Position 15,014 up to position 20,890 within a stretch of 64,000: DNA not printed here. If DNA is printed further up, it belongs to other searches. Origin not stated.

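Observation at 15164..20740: Four-domain voltage-gated channel with a non-canonical D-E-D-G selectivity-filter ring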

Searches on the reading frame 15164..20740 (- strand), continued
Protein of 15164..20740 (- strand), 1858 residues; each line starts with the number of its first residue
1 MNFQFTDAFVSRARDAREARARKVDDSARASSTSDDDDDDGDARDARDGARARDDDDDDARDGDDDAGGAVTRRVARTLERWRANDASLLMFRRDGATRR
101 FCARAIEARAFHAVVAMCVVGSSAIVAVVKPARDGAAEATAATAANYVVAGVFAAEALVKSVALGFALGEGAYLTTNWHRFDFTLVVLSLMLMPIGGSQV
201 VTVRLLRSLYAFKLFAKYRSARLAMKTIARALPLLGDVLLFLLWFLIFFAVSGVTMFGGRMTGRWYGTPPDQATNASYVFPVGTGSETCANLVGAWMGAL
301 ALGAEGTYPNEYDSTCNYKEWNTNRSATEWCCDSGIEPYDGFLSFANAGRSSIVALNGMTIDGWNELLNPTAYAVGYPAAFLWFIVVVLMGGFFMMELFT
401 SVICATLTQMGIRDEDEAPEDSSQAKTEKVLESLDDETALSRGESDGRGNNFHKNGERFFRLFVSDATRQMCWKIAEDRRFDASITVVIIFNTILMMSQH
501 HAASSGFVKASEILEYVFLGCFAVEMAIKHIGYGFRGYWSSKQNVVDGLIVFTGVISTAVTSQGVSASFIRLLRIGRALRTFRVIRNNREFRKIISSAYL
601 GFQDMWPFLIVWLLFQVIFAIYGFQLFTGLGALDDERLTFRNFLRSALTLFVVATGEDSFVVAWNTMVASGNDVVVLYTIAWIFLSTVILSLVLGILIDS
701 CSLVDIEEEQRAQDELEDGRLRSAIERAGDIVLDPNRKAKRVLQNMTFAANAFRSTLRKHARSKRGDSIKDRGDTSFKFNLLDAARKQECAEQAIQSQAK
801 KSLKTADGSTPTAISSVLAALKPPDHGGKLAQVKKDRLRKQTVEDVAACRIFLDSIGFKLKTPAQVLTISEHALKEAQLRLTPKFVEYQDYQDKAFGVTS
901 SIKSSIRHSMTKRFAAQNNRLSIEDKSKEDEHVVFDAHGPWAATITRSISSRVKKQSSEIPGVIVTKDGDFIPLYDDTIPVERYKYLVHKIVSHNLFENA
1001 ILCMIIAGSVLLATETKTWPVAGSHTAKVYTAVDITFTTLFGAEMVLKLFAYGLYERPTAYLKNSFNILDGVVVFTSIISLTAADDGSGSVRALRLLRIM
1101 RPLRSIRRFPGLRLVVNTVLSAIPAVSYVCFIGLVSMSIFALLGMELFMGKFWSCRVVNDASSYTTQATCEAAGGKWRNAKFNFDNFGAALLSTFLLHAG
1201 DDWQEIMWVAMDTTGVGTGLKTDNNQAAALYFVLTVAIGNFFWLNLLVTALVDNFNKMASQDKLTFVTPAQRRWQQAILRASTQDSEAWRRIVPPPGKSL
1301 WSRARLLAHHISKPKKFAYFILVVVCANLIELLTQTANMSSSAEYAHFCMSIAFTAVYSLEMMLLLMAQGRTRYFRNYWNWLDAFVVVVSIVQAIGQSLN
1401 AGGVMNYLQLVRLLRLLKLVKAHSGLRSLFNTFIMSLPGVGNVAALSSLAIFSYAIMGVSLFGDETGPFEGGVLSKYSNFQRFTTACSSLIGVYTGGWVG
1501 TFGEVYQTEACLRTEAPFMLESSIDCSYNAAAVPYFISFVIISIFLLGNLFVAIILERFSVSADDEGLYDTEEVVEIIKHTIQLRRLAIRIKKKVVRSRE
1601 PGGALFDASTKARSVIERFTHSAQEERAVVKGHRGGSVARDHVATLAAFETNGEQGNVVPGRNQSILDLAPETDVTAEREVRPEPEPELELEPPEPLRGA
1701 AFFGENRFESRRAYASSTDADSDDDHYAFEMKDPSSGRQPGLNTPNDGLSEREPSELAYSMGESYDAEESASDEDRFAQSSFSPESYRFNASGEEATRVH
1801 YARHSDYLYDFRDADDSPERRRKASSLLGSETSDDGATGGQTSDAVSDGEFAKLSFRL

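Call 4: search_solved_structures(query=window:15164-20740:-, max_evalue=0.00001, show_alignments=2)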
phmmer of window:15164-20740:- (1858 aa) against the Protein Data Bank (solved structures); distinct sequences matched with E-value up to 0.00001: 133 (the best 60 are shown).
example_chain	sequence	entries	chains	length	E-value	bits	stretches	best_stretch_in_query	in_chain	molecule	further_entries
9ayg_A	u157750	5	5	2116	8.1e-130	437.7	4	980-1577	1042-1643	Voltage-dependent T-type calcium channel subunit alpha-1H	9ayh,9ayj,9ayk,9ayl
7wli_A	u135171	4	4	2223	4e-126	425.4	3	980-1572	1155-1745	Voltage-dependent T-type calcium channel subunit alpha-1I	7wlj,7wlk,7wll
6kzp_A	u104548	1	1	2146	1.3e-120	407.2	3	980-1563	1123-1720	Voltage-dependent T-type calcium channel subunit alpha-1G,Voltage-dependent T-type calcium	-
6kzo_A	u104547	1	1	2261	2.1e-120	406.4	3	980-1563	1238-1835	Voltage-dependent T-type calcium channel subunit alpha-1G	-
8eog_K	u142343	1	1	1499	3e-108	366.2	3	982-1565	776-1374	Isoform 20 of Voltage-dependent L-type calcium channel subunit alpha-1C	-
8fd7_K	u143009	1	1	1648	6e-108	365.2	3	982-1565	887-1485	Voltage-dependent L-type calcium channel subunit alpha-1C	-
7uhf_A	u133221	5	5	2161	7.5e-108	364.8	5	988-1262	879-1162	Voltage-dependent L-type calcium channel subunit alpha-1D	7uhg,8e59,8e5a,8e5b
8hlp_A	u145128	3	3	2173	1.2e-107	364.2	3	982-1565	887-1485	Voltage-dependent L-type calcium channel subunit alpha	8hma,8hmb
8we6_A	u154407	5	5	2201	2.1e-107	363.3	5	983-1264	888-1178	Voltage-dependent L-type calcium channel subunit alpha-1C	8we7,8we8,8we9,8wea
6j8e_A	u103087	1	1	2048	4.9e-106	358.8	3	988-1567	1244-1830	Sodium channel protein type 2 subunit alpha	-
8eoi_K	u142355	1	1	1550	9.1e-106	357.9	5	1033-1264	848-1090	Voltage-dependent L-type calcium channel subunit alpha-1C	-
7w77_D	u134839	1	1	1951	6.3e-105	355.2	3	988-1567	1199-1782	Sodium channel protein type 3 subunit alpha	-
7w7f_D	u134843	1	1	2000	7.3e-105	354.9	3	988-1567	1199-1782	Sodium channel protein type 3 subunit alpha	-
8fhs_A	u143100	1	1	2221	1.2e-104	354.2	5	983-1264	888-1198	Voltage-dependent L-type calcium channel subunit alpha-1C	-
7dtd_A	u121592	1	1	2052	1.5e-104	353.9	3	989-1567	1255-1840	Sodium channel protein type 1 subunit alpha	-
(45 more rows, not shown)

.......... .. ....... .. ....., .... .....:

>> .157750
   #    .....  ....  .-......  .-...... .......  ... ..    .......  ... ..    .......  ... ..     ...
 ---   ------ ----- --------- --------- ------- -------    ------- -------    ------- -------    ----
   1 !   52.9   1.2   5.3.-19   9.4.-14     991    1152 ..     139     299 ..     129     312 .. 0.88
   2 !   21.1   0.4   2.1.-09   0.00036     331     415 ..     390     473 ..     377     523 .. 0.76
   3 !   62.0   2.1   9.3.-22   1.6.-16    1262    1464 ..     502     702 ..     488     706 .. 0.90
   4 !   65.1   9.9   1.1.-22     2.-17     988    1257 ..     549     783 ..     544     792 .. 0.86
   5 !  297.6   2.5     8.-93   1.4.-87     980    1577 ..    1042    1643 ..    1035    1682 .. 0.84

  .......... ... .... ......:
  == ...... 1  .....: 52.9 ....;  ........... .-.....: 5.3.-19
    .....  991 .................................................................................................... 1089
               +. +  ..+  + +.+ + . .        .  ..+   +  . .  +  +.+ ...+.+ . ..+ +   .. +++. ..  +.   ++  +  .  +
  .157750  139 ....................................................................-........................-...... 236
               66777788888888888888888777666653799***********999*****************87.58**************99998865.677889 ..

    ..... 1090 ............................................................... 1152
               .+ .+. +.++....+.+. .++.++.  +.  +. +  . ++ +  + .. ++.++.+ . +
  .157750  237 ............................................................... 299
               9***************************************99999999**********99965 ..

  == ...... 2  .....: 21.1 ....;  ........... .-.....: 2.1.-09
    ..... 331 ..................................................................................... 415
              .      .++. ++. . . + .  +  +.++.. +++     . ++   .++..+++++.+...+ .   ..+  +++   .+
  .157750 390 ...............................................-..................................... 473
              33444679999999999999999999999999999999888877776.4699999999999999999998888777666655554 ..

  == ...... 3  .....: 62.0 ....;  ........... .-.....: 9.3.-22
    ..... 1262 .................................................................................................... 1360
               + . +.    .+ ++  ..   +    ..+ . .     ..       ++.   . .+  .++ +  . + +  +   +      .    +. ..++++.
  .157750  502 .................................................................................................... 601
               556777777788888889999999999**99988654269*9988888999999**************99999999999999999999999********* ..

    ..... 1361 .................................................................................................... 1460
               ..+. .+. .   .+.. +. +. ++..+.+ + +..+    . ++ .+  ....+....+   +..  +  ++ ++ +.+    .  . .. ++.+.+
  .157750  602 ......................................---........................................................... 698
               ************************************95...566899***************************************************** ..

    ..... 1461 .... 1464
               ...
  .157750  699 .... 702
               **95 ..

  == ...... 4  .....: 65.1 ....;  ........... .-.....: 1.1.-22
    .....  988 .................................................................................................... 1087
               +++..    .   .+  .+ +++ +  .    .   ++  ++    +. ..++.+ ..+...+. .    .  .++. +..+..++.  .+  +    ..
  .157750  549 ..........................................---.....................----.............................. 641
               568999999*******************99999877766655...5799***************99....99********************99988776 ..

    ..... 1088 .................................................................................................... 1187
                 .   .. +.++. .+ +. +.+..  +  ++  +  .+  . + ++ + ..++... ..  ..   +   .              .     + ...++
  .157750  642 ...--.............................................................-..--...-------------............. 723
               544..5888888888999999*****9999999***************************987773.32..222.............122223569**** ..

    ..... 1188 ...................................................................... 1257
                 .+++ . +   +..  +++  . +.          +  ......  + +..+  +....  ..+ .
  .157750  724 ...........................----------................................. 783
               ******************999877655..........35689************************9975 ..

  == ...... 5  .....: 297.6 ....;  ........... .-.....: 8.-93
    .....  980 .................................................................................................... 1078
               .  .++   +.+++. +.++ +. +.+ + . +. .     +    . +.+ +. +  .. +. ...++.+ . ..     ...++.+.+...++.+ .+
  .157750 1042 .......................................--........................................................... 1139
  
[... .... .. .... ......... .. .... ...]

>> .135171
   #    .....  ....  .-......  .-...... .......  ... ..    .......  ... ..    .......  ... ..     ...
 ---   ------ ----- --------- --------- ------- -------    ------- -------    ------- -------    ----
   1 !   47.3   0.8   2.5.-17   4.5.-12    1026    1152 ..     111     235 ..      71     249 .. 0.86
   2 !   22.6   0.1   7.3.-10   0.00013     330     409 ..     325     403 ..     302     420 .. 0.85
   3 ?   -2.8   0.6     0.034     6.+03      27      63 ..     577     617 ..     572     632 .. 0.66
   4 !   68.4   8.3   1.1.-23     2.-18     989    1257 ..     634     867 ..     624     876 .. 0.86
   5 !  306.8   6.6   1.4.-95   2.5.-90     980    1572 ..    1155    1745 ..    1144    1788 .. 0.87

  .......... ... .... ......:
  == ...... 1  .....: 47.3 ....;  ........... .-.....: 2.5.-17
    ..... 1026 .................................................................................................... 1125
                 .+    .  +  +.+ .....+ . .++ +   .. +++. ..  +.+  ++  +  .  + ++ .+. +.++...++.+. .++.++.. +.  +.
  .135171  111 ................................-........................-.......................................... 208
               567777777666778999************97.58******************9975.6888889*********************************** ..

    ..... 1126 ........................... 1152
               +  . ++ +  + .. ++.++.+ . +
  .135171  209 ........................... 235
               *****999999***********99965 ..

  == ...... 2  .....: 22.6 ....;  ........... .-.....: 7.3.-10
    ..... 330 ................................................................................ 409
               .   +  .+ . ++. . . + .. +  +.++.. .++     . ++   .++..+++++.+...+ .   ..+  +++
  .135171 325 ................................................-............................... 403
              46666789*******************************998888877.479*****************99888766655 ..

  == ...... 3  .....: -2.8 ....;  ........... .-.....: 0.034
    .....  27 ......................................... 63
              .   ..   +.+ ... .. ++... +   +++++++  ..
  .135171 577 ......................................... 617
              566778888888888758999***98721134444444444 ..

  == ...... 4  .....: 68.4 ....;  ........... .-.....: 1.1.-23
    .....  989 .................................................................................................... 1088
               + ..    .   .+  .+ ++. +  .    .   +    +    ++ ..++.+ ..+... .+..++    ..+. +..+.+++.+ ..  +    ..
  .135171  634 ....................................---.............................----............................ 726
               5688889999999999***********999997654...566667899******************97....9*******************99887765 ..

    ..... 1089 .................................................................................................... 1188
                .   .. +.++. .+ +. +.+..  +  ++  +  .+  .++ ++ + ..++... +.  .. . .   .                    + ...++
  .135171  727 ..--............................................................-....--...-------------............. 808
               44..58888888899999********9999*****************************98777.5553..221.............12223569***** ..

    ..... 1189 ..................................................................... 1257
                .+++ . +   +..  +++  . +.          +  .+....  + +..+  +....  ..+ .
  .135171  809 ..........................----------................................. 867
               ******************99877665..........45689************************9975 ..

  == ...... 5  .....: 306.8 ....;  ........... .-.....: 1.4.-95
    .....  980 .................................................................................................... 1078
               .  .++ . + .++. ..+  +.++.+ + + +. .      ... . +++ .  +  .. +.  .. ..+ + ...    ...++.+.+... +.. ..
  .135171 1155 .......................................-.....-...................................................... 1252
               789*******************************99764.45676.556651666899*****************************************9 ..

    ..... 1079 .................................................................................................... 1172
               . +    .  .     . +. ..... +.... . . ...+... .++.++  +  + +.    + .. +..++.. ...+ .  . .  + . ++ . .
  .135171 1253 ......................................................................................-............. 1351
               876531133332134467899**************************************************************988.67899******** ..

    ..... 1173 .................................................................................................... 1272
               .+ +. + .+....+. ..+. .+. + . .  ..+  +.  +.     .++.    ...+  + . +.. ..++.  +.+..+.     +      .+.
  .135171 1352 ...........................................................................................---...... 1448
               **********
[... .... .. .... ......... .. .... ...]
